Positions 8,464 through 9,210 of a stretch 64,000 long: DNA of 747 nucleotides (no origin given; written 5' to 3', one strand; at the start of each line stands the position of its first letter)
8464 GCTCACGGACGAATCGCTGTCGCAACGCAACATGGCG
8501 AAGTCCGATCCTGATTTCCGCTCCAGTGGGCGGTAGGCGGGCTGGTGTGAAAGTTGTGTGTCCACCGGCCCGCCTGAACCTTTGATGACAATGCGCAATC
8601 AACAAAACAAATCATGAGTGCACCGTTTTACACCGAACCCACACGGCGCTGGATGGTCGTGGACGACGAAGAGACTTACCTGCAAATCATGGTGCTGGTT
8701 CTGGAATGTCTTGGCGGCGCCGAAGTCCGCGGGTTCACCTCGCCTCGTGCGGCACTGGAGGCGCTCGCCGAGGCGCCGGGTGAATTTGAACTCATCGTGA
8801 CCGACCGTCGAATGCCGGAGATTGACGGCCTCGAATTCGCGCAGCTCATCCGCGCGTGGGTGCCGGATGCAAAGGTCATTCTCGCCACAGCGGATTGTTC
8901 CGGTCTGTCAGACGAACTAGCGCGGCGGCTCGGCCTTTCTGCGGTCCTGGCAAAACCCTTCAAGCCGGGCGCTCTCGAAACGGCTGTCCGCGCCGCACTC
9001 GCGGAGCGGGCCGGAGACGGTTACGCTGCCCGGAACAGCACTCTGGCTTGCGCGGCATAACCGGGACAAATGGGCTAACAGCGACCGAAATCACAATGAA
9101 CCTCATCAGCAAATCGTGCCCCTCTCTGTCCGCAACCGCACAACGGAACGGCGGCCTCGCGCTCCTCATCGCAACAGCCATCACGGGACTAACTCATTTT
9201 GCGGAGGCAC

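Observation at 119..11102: TCS-flanked accessory locus: duplicated [single-domain RR -> YHYH-motif secreted protein] modules around a di-heme peroxidase fusion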

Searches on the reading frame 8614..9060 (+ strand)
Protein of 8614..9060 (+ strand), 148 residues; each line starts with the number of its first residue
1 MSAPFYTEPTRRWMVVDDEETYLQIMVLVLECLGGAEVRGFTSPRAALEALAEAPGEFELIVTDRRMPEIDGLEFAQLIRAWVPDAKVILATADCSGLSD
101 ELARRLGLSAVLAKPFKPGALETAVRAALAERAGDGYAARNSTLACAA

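Call 3: search_protein_families(library=pfam, proteins=[window:8614-9060:+], max_evalue=0.01)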
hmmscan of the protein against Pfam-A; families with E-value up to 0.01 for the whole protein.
window:8614-9060:+ (148 aa): 1 family
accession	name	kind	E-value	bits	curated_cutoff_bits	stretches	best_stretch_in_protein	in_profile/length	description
PF00072.30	Response_reg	-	1.6e-17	64.1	30.2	1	14-126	2-111/111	Response regulator receiver domain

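Call 4: search_protein_families(library=ncbifam, proteins=[window:8614-9060:+], max_evalue=0.01)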
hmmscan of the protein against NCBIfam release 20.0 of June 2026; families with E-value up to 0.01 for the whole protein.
window:8614-9060:+ (148 aa): 65 families (the best 25 are shown)
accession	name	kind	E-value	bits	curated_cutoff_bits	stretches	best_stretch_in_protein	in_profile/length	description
NF053512.1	nitric_RR_NosR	exception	3.1e-12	46.2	400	1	14-132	2-118/422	response regulator c-di-GMP phosphodiesterase, NosR family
NF006900.1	PRK09390.1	equivalog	3.8e-11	42.9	255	1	14-132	8-123/203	response regulator FixJ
TIGR01818.1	ntrC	equivalog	1.3e-10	40.7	558.6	1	14-135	2-120/463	nitrogen regulation protein NR(I)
NF011695.0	PRK15115.1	equivalog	9.8e-10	37.8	763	1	12-134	8-127/445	two-component system response regulator GlrR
NF008296.0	PRK11083.1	equivalog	2.2e-09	37.1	273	1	12-132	5-121/228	two-component system response regulator CreB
NF046022.1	RespRegCpdRBruc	equivalog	3.1e-09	36.8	180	1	13-118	4-106/120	cell cycle two-component system response regulator CpdR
NF007901.0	PRK10610.1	equivalog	6.9e-09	35.9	189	1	12-125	7-120/129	chemotaxis response regulator CheY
NF046020.1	HisKinCckABruc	equivalog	7.5e-09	34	1000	1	14-129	753-867/868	cell cycle histidine kinase CckA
NF045944.1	ResRegRpaBCyano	equivalog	7.6e-09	35.3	330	1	14-131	1-114/229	response regulator transcription factor RpaB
NF008469.0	PRK11361.1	equivalog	1.9e-08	33.5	714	1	9-130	3-121/461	acetoacetate metabolism transcriptional regulator AtoC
NF052574.1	HisKinEspCMyxo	equivalog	2.7e-08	32.5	1200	1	8-130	663-784/785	serine histidine kinase EspC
NF011874.0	PRK15347.1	equivalog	5.5e-08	31.3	852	1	14-128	694-809/921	two component system sensor kinase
NF007969.0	PRK10693.1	equivalog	8.3e-08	31.6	329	1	12-117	9-111/337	two-component system response regulator RssB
NF053854.1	RespRegPhoBBctds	equivalog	9.8e-08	31.6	270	1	14-131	2-117/225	two-component system response regulator PhoB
NF049963.1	RespRegFlgRCampy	domain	2.1e-07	30.2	750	1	42-127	29-111/429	fla regulon two-component system response regulator FlgR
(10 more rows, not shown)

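Call 60: find_related_loci(query=A3, collection=metagenome_contigs, flank=6000)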
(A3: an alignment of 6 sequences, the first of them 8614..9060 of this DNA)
Query A3 (148 aa) in metagenome_contigs; peptide patterns used: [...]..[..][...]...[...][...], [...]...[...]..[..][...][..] (x = any residue, [..] = any of these).
600 stretches matched a pattern (row limit reached: there are more); 363 encode a relative of the query (tblastn E <= 1e-3); the best 80 are kept; 80 distinct loci.
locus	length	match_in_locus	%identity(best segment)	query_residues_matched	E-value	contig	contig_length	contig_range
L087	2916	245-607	42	4-125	1e-24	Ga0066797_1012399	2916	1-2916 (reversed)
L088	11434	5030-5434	43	7-141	4e-24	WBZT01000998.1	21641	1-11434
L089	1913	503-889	28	2-130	3e-15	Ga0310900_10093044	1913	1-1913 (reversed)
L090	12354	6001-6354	38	12-130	1e-14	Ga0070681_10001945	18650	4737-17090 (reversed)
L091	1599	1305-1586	45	11-104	4e-14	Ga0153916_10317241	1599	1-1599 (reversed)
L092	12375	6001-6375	33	12-138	6e-14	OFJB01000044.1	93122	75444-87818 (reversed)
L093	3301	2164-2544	40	4-133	2e-13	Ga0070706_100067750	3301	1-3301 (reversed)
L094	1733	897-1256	34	10-130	7e-13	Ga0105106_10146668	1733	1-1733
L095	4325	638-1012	35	11-132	3e-12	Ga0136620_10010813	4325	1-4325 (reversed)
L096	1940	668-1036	33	11-134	4e-12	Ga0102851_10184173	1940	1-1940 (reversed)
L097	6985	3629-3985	28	14-133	4e-12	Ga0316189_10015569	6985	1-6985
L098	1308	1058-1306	35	8-92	4e-12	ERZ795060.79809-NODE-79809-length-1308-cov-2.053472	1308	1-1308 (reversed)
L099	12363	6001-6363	32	12-140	5e-12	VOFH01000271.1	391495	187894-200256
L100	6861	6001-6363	32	12-140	5e-12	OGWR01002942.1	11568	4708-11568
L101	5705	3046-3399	35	12-132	1e-11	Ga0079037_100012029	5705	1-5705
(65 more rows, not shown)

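Call 93: search_protein_families(library=pfam, proteins=[L088:4991-5437:+, L088:5947-6864:+], max_evalue=0.0001)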
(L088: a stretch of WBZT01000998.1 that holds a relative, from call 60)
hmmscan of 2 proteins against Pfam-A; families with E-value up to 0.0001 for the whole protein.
L088:4991-5437:+ (148 aa): 1 family
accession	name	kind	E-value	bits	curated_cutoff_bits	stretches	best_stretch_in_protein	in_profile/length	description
PF00072.30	Response_reg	-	1.6e-20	73.7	30.2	1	23-133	2-110/111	Response regulator receiver domain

L088:5947-6864:+ (305 aa): 1 family
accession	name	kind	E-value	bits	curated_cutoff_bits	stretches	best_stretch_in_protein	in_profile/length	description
PF14240.11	YHYH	-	1.8e-64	217.7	25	1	79-270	2-193/193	YHYH protein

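Call 106: search_protein_families(library=pfam, proteins=[L088:9622-10263:+, L088:10323-11006:-, L088:994-2604:+, L088:892-1803:-], max_evalue=0.01)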
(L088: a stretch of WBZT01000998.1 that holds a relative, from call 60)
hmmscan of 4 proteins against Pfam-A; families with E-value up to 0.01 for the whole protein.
L088:9622-10263:+ (213 aa): 4 families
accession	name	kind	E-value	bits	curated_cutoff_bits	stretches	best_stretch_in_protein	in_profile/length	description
PF13202.12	EF-hand_5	-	1.4e-08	34.3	25.9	1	136-154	4-22/25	EF hand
PF13405.12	EF-hand_6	-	1.4e-06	28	25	1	136-154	5-23/30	EF-hand domain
PF00036.39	EF-hand_1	-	1.5e-06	27.8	25.4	0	136-154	5-23/29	EF hand domain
PF13499.12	EF-hand_7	-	7e-05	23.6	30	0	136-154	7-25/67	EF-hand domain pair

L088:10323-11006:- (227 aa): 2 families
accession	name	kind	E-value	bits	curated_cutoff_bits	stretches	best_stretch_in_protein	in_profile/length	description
PF11172.13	DUF2959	-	1.4e-70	237.9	26.8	1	37-225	1-189/190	Protein of unknown function (DUF2959)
PF14362.11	DUF4407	-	0.00049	19.9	31.3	1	47-224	105-244/297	Domain of unknown function (DUF4407)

L088:994-2604:+ (536 aa): 0 families

L088:892-1803:- (303 aa): 0 families
